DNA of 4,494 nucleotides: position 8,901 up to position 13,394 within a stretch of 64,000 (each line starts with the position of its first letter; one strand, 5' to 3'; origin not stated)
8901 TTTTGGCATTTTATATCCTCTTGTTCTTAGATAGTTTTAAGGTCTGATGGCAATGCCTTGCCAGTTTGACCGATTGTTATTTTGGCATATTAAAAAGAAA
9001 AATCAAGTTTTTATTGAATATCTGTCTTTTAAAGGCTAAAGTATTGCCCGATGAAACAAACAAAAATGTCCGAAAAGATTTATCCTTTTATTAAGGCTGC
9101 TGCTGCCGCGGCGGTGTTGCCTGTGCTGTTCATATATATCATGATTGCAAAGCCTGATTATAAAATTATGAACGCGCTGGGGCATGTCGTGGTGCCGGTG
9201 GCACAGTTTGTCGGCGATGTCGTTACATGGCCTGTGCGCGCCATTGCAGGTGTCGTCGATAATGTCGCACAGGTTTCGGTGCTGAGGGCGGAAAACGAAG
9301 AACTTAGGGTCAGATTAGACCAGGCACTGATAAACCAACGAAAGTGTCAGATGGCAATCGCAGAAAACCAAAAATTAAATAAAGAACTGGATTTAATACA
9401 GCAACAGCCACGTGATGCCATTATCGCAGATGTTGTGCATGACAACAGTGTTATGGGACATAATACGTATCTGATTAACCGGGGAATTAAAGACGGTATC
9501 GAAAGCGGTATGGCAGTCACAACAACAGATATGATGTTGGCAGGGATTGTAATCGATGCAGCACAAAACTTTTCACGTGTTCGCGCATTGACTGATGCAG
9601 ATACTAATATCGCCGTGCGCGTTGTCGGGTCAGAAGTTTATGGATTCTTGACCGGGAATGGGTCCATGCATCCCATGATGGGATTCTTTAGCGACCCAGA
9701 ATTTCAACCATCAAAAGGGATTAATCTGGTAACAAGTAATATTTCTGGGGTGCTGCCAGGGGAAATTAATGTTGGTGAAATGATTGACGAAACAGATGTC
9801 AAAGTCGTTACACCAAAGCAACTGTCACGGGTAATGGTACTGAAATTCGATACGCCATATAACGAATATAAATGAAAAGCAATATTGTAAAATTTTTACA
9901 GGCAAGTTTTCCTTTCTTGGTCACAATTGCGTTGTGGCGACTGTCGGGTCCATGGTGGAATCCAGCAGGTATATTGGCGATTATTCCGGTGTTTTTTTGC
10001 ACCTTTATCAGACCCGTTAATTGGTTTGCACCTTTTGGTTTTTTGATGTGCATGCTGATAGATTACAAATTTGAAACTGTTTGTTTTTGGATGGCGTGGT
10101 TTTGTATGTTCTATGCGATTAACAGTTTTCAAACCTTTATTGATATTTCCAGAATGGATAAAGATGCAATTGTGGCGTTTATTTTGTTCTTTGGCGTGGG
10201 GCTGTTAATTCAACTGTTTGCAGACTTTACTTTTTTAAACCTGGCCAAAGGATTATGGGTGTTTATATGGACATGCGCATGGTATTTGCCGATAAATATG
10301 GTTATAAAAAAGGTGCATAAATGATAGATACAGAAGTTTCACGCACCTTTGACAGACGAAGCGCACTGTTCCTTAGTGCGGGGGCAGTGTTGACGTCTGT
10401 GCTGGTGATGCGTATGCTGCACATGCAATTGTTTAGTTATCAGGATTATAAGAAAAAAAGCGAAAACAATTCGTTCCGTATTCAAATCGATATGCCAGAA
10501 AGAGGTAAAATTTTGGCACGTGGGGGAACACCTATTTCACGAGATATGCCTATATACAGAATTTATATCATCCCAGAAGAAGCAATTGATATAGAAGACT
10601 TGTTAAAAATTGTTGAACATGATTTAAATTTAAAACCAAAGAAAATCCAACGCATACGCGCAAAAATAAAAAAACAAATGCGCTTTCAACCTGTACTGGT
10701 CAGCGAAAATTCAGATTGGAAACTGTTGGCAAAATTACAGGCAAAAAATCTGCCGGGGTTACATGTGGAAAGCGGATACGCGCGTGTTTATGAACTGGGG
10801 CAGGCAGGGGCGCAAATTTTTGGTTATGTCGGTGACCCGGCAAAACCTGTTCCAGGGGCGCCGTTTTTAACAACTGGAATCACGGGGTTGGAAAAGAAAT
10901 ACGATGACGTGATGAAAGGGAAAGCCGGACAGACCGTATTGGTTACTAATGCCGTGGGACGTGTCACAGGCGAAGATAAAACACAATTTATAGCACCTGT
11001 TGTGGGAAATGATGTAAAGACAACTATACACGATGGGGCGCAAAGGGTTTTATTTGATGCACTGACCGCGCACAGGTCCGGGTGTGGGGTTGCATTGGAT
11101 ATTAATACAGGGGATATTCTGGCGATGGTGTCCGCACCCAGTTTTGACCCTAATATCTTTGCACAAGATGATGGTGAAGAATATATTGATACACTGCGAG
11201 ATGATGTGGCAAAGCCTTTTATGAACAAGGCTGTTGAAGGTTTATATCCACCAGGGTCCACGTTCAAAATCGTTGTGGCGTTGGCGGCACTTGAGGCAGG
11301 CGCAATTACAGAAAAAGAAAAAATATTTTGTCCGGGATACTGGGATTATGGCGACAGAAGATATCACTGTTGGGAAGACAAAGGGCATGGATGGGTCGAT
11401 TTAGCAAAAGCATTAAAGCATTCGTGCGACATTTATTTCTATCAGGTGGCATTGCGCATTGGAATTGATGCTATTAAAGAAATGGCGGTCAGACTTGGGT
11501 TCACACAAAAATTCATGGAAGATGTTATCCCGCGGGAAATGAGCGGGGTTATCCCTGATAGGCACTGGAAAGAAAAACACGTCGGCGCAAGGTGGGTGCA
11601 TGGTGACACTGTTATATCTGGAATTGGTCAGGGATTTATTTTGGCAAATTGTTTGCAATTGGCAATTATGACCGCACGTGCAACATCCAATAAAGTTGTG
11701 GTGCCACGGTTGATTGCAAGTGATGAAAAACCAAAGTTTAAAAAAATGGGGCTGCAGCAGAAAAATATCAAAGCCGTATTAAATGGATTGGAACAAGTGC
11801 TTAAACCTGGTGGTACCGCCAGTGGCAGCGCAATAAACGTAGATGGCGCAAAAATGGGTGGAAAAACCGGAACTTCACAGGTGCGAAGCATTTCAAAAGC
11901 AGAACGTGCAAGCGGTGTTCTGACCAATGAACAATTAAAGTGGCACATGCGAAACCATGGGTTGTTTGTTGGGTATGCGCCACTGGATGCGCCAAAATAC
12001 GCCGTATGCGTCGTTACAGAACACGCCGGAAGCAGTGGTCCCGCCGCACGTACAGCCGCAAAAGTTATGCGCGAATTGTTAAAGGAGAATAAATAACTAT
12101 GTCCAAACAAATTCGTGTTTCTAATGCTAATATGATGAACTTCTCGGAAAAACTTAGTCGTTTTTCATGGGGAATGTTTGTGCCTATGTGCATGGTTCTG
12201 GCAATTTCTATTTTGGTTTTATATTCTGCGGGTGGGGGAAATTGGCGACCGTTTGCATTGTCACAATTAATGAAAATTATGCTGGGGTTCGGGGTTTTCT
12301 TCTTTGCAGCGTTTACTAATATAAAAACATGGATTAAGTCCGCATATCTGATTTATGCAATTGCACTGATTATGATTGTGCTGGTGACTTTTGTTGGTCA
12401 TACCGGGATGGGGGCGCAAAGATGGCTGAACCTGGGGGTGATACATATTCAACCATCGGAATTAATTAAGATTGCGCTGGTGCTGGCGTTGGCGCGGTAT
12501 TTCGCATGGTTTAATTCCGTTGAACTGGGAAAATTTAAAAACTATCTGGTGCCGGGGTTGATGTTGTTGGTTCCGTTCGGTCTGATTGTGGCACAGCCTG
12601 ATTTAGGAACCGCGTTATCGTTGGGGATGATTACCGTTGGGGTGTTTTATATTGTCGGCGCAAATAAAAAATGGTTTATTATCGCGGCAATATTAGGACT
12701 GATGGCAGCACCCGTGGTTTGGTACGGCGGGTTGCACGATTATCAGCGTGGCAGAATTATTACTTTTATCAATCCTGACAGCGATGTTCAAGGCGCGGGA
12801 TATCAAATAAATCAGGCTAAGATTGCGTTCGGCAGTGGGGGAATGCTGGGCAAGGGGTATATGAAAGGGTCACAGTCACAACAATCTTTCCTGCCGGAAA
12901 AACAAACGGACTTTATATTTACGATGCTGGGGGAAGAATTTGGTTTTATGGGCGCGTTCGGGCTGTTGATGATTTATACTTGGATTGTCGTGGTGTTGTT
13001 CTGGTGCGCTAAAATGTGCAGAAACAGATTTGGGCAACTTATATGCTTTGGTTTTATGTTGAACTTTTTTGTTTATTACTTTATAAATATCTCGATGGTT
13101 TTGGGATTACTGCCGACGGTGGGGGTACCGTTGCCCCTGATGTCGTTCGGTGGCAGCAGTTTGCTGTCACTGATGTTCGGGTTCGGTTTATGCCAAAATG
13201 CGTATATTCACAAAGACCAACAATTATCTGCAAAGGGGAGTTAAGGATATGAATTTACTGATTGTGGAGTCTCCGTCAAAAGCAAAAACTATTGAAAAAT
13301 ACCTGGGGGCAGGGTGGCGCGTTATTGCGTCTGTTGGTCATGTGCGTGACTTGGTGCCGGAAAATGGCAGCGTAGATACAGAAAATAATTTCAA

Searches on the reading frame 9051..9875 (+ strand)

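Call 18: search_protein_families(library=pfam, proteins=[window:9051-9875:+], max_evalue=0.0001)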
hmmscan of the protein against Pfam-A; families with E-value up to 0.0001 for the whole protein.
window:9051-9875:+ (274 aa): 1 family
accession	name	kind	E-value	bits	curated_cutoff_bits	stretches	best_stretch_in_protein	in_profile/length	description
PF04085.20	MreC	-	3.8e-20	72.6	28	1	128-246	1-117/147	Rod shape-determining protein MreC, barrel core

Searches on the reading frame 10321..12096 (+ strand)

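Call 18: search_protein_families(library=pfam, proteins=[window:10321-12096:+], max_evalue=0.0001)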
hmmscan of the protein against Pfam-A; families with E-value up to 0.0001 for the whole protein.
window:10321-12096:+ (591 aa): 2 families
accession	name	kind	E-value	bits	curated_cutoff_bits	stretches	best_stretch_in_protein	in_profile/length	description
PF00905.27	Transpeptidase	-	1.4e-56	192.4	22.1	1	254-584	1-295/299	Penicillin binding protein transpeptidase domain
PF03717.20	PBP_dimer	-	3.7e-23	83.3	24.4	1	59-218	4-178/180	Penicillin-binding Protein dimerisation domain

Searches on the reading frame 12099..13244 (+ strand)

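Call 18: search_protein_families(library=pfam, proteins=[window:12099-13244:+], max_evalue=0.0001)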
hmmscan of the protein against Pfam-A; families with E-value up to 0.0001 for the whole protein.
window:12099-13244:+ (381 aa): 1 family
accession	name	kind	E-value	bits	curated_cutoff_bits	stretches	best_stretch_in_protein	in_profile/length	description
PF01098.24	FTSW_RODA_SPOVE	-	7.2e-96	321.7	26.4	1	26-371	10-353/356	Cell cycle protein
